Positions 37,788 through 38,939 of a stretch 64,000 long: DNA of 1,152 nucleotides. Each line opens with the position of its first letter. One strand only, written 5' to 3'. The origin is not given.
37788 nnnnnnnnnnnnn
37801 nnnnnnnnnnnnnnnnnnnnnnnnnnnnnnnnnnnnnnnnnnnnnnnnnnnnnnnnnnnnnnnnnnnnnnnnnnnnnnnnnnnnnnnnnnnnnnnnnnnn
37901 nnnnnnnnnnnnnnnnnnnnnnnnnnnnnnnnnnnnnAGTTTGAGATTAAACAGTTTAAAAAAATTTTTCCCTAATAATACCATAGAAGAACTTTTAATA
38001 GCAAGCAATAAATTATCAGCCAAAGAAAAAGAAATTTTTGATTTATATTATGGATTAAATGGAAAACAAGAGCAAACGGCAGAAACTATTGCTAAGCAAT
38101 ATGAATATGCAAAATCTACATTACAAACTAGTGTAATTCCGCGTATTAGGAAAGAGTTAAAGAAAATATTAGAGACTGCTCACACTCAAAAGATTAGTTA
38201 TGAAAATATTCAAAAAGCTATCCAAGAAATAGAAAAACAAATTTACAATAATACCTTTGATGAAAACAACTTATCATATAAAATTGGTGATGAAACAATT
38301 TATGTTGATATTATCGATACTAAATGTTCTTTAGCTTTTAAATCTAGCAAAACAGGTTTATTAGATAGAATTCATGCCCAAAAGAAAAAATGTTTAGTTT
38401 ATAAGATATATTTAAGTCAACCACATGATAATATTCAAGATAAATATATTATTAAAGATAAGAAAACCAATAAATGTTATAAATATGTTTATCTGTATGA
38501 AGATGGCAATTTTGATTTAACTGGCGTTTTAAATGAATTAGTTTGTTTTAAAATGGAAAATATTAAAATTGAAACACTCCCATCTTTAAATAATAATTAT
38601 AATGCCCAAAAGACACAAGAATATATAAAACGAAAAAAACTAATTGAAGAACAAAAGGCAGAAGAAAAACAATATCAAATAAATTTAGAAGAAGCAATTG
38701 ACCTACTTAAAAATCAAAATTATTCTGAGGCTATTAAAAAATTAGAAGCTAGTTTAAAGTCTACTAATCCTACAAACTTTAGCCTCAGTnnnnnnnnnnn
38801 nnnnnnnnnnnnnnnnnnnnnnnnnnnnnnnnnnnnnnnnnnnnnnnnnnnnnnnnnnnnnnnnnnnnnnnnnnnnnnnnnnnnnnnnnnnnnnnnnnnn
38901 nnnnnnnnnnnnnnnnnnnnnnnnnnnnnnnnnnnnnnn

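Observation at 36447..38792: Sporulation-type sigma factor carrying four extra tandem sigma-region-4 domains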

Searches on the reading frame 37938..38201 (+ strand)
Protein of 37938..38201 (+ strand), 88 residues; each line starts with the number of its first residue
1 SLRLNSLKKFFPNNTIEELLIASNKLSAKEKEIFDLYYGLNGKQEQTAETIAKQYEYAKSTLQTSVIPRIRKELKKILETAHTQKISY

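Call 16: search_protein_families(library=pfam, proteins=[window:37938-38201:+], max_evalue=0.01)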
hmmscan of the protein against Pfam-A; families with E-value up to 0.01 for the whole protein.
window:37938-38201:+ (88 aa): 2 families
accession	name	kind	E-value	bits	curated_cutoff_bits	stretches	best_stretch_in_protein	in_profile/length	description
PF03147.19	FDX-ACB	-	0.0016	19.3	31.1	1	11-81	18-88/94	Ferredoxin-fold anticodon binding domain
PF04545.22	Sigma70_r4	-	0.0079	16.1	24.1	0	25-56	4-31/50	Sigma-70, region 4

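Call 36: find_related_loci(query=A4, collection=genome_contigs, flank=6000)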
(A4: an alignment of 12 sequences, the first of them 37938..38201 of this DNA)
Query A4 (88 aa) in genome_contigs; peptide patterns used: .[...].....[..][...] (x = any residue, [..] = any of these).
90 stretches matched a pattern; 59 encode a relative of the query (tblastn E <= 1e-3); 59 distinct loci.
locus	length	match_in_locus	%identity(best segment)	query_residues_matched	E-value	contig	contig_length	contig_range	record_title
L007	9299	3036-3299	78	1-88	6e-43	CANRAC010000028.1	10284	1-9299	MAG: uncultured Bacilli bacterium isolate Lapin-016__bin74 genome assembly, contig: Lapin-016__NODE_5920_length_10284_co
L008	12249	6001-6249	77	6-88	7e-38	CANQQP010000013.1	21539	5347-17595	MAG: uncultured Bacilli bacterium isolate Lapin-008__bin8 genome assembly, contig: Lapin-008__NODE_2766_length_21539_cov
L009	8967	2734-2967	45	1-78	6e-18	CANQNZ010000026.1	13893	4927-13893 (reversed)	MAG: uncultured Bacilli bacterium isolate Lapin-033__bin54 genome assembly, contig: Lapin-033__NODE_3773_length_13893_co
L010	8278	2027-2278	42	1-84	2e-15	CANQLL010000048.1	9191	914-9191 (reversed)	MAG: uncultured Bacilli bacterium isolate Lapin-015__bin71 genome assembly, contig: Lapin-015__NODE_7916_length_9191_cov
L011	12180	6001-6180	42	22-78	3e-8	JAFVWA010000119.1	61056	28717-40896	MAG: Clostridia bacterium isolate RGIG5446 Sheep_Colon-5__c424557, whole genome shotgun sequence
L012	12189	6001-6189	37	19-78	4e-8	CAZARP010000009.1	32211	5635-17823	MAG TPA_asm: uncultured Christensenella sp. isolate SRP225648_co1_251 genome assembly, contig: NODE_2808_length_32211_co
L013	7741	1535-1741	41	8-79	5e-8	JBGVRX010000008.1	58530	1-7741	MAG: Bacilli bacterium isolate fecal_MAG_130 fecal_MAG_130_contig_0008, whole genome shotgun sequence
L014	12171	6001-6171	39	25-78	8e-8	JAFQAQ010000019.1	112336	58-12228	MAG: Clostridia bacterium isolate RGIG1646 Goat_Cecum-1__c306934, whole genome shotgun sequence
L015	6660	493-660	34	8-63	3e-7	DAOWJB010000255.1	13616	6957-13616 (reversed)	MAG TPA_asm: Bacteroides sp. isolate CSMAG_2058 CSMAG_2058_k141_2991510_length_13616_cov_18.9511, whole genome shotgun s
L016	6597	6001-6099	48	24-56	9e-6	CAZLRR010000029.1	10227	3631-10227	MAG TPA_asm: uncultured Methanosarcinales archaeon isolate SRP252850_co1_135 genome assembly, contig: NODE_12567_length_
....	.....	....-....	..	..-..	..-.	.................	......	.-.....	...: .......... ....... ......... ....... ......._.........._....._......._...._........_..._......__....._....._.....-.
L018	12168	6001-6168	37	24-80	1e-5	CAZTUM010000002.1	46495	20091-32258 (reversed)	MAG TPA_asm: uncultured Muribaculaceae bacterium isolate SRP225648_co1_84 genome assembly, contig: NODE_1368_length_4649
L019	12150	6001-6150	40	24-78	3e-5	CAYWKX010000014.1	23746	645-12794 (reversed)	MAG TPA_asm: uncultured Muribaculaceae bacterium isolate SRP192927_co6_547 genome assembly, contig: NODE_4364_length_237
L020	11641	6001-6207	36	9-81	2e-5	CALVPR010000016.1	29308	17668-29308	MAG: uncultured Bacilli bacterium isolate BRZ_EF__bin109 genome assembly, contig: BRZ_EF__NODE_2367_length_29308_cov_10.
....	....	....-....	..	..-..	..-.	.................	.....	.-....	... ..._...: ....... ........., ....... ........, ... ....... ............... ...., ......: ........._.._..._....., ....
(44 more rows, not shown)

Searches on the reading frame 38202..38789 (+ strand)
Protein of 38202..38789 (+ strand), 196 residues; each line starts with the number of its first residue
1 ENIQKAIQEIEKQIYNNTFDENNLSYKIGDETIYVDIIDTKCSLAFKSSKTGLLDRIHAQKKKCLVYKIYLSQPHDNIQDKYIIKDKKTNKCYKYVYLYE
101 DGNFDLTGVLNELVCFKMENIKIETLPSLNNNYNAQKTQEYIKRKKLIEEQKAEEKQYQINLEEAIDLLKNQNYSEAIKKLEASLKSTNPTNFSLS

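Call 16: search_protein_families(library=pfam, proteins=[window:38202-38789:+], max_evalue=0.01)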
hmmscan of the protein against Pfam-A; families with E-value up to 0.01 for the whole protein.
window:38202-38789:+ (196 aa): 0 families

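Call 47: search_protein_families(library=ncbifam, proteins=[window:38202-38789:+], max_evalue=0.01)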
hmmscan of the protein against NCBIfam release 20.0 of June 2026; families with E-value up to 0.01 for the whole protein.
window:38202-38789:+ (196 aa): 0 families

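Call 48: search_protein_families(library=phrogs, proteins=[window:38202-38789:+], max_evalue=0.01)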
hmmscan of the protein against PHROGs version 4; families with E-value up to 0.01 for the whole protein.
window:38202-38789:+ (196 aa): 0 families

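Call 69: predict_structure(alignment_id=A7)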
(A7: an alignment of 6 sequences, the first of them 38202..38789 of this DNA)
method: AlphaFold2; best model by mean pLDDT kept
length: 196 residues; sequences in the alignment: 6
mean_pLDDT: 81.6   pTM: 0.60
mean pLDDT of the five models: 81.6, 81.2, 80.9, 79.7, 78.2
residues with pLDDT >= 90: 74; 70-90: 87; 50-70: 21; < 50: 14
segments of 3 or more residues with pLDDT < 50: 131-137, 190-196
pLDDT, mean of each block of 10 residues (from residue 1): 88 93 89 95 92 89 96 81 94 92 86 92 80 49 55 73 82 85 69 33
secondary structure, 60 per line:
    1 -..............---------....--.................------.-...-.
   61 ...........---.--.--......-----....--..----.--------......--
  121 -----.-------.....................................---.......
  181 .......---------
elements in order: H2-15 E25-28 E31-47 E60-71 E81-86 E92-95 E113-118 H134-170 H174-187

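Call 79: fold_search(model_id=the predicted structure, library=pdb)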
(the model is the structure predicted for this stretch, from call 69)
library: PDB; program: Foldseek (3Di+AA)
matches with E <= 10: 338; with E <= 0.001: 0
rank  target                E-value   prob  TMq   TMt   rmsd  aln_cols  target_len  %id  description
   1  8w0e_5                3.9e-01  0.05  0.12  0.05  14.4       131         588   12  Cryo-EM structure of a human MCM2-7 single hexamer on dsDNA (released 2024-10-02)
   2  1jod_A                4.1e-01  0.08  0.11  0.13  17.2       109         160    9  Crystal Structure of Murine Olfactory Marker Protein in Spacegroup P43212 (released 2001-08-22)
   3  9a5j_A                4.4e-01  0.13  0.20  0.09  16.7       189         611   10  Integrative model of DNAK-GUDB by crosslinking MS and deep learning (released 2024-09-18)
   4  2y8f_A                4.6e-01  0.25  0.22  0.31   6.3        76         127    9  Structure of the Ran-binding domain from human RanBP3 (wild type) (released 2011-02-16)
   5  4my6_B                6.9e-01  0.38  0.21  0.33   4.7        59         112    5  EnaH-EVH1 in complex with peptidomimetic low-molecular weight inhibitor Ac-[2-Cl-F]-[ProM-2]-[ProM-1]-OH (released 2014-10-15)
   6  2y8f_B                6.9e-01  0.25  0.17  0.27   4.6        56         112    9  Structure of the Ran-binding domain from human RanBP3 (wild type) (released 2011-02-16)
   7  2xqn_M                7.3e-01  0.28  0.21  0.31   6.2        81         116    6  Complex of the 2nd and 3rd LIM domains of TES with the EVH1 DOMAIN of MENA and the N-Terminal domain of actin-like pro (released 2011-01-26)
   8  8ouw_5                7.3e-01  0.02  0.12  0.06  16.6       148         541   11  Cryo-EM structure of CMG helicase bound to TIM-1/TIPN-1 and homodimeric DNSN-1 on fork DNA (Caenorhabditis elegans) (released 2023-08-16)
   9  7lxe                  8.2e-01  0.25  0.20  0.30   6.3        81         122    5  ENAH EVH1 domain bound to peptide from ABI1 (released 2022-01-19)
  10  8kg6_5                8.2e-01  0.04  0.14  0.06  12.7       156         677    9  Yeast replisome in state I (released 2023-12-06)
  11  8w0f_5                8.2e-01  0.03  0.12  0.05  14.7       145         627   11  Cryo-EM structure of a human MCM2-7 double hexamer on dsDNA (released 2024-10-02)
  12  7w1y_5                8.7e-01  0.04  0.13  0.05  15.3       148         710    9  Human MCM double hexamer bound to natural DNA duplex (polyAT/polyTA) (released 2023-02-08)
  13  9pgg_Bx               8.7e-01  0.03  0.10  0.05  12.4       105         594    8  Cryo-EM structure of bacteriophage P22 gp1-gp5-gp4 complex at 2.76 angstrom (released 2026-02-04)
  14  5n9c_A                9.2e-01  0.23  0.20  0.32   6.1        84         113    6  ENAH EVH1 in complex with Ac-[2-Cl-F]-PP-[ProM-1]-OH (released 2017-06-14)
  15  8k6t                  9.2e-01  0.03  0.11  0.14  18.5       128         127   10  The minor pilin structure of FctB3 in Streptococcus (released 2023-12-06)
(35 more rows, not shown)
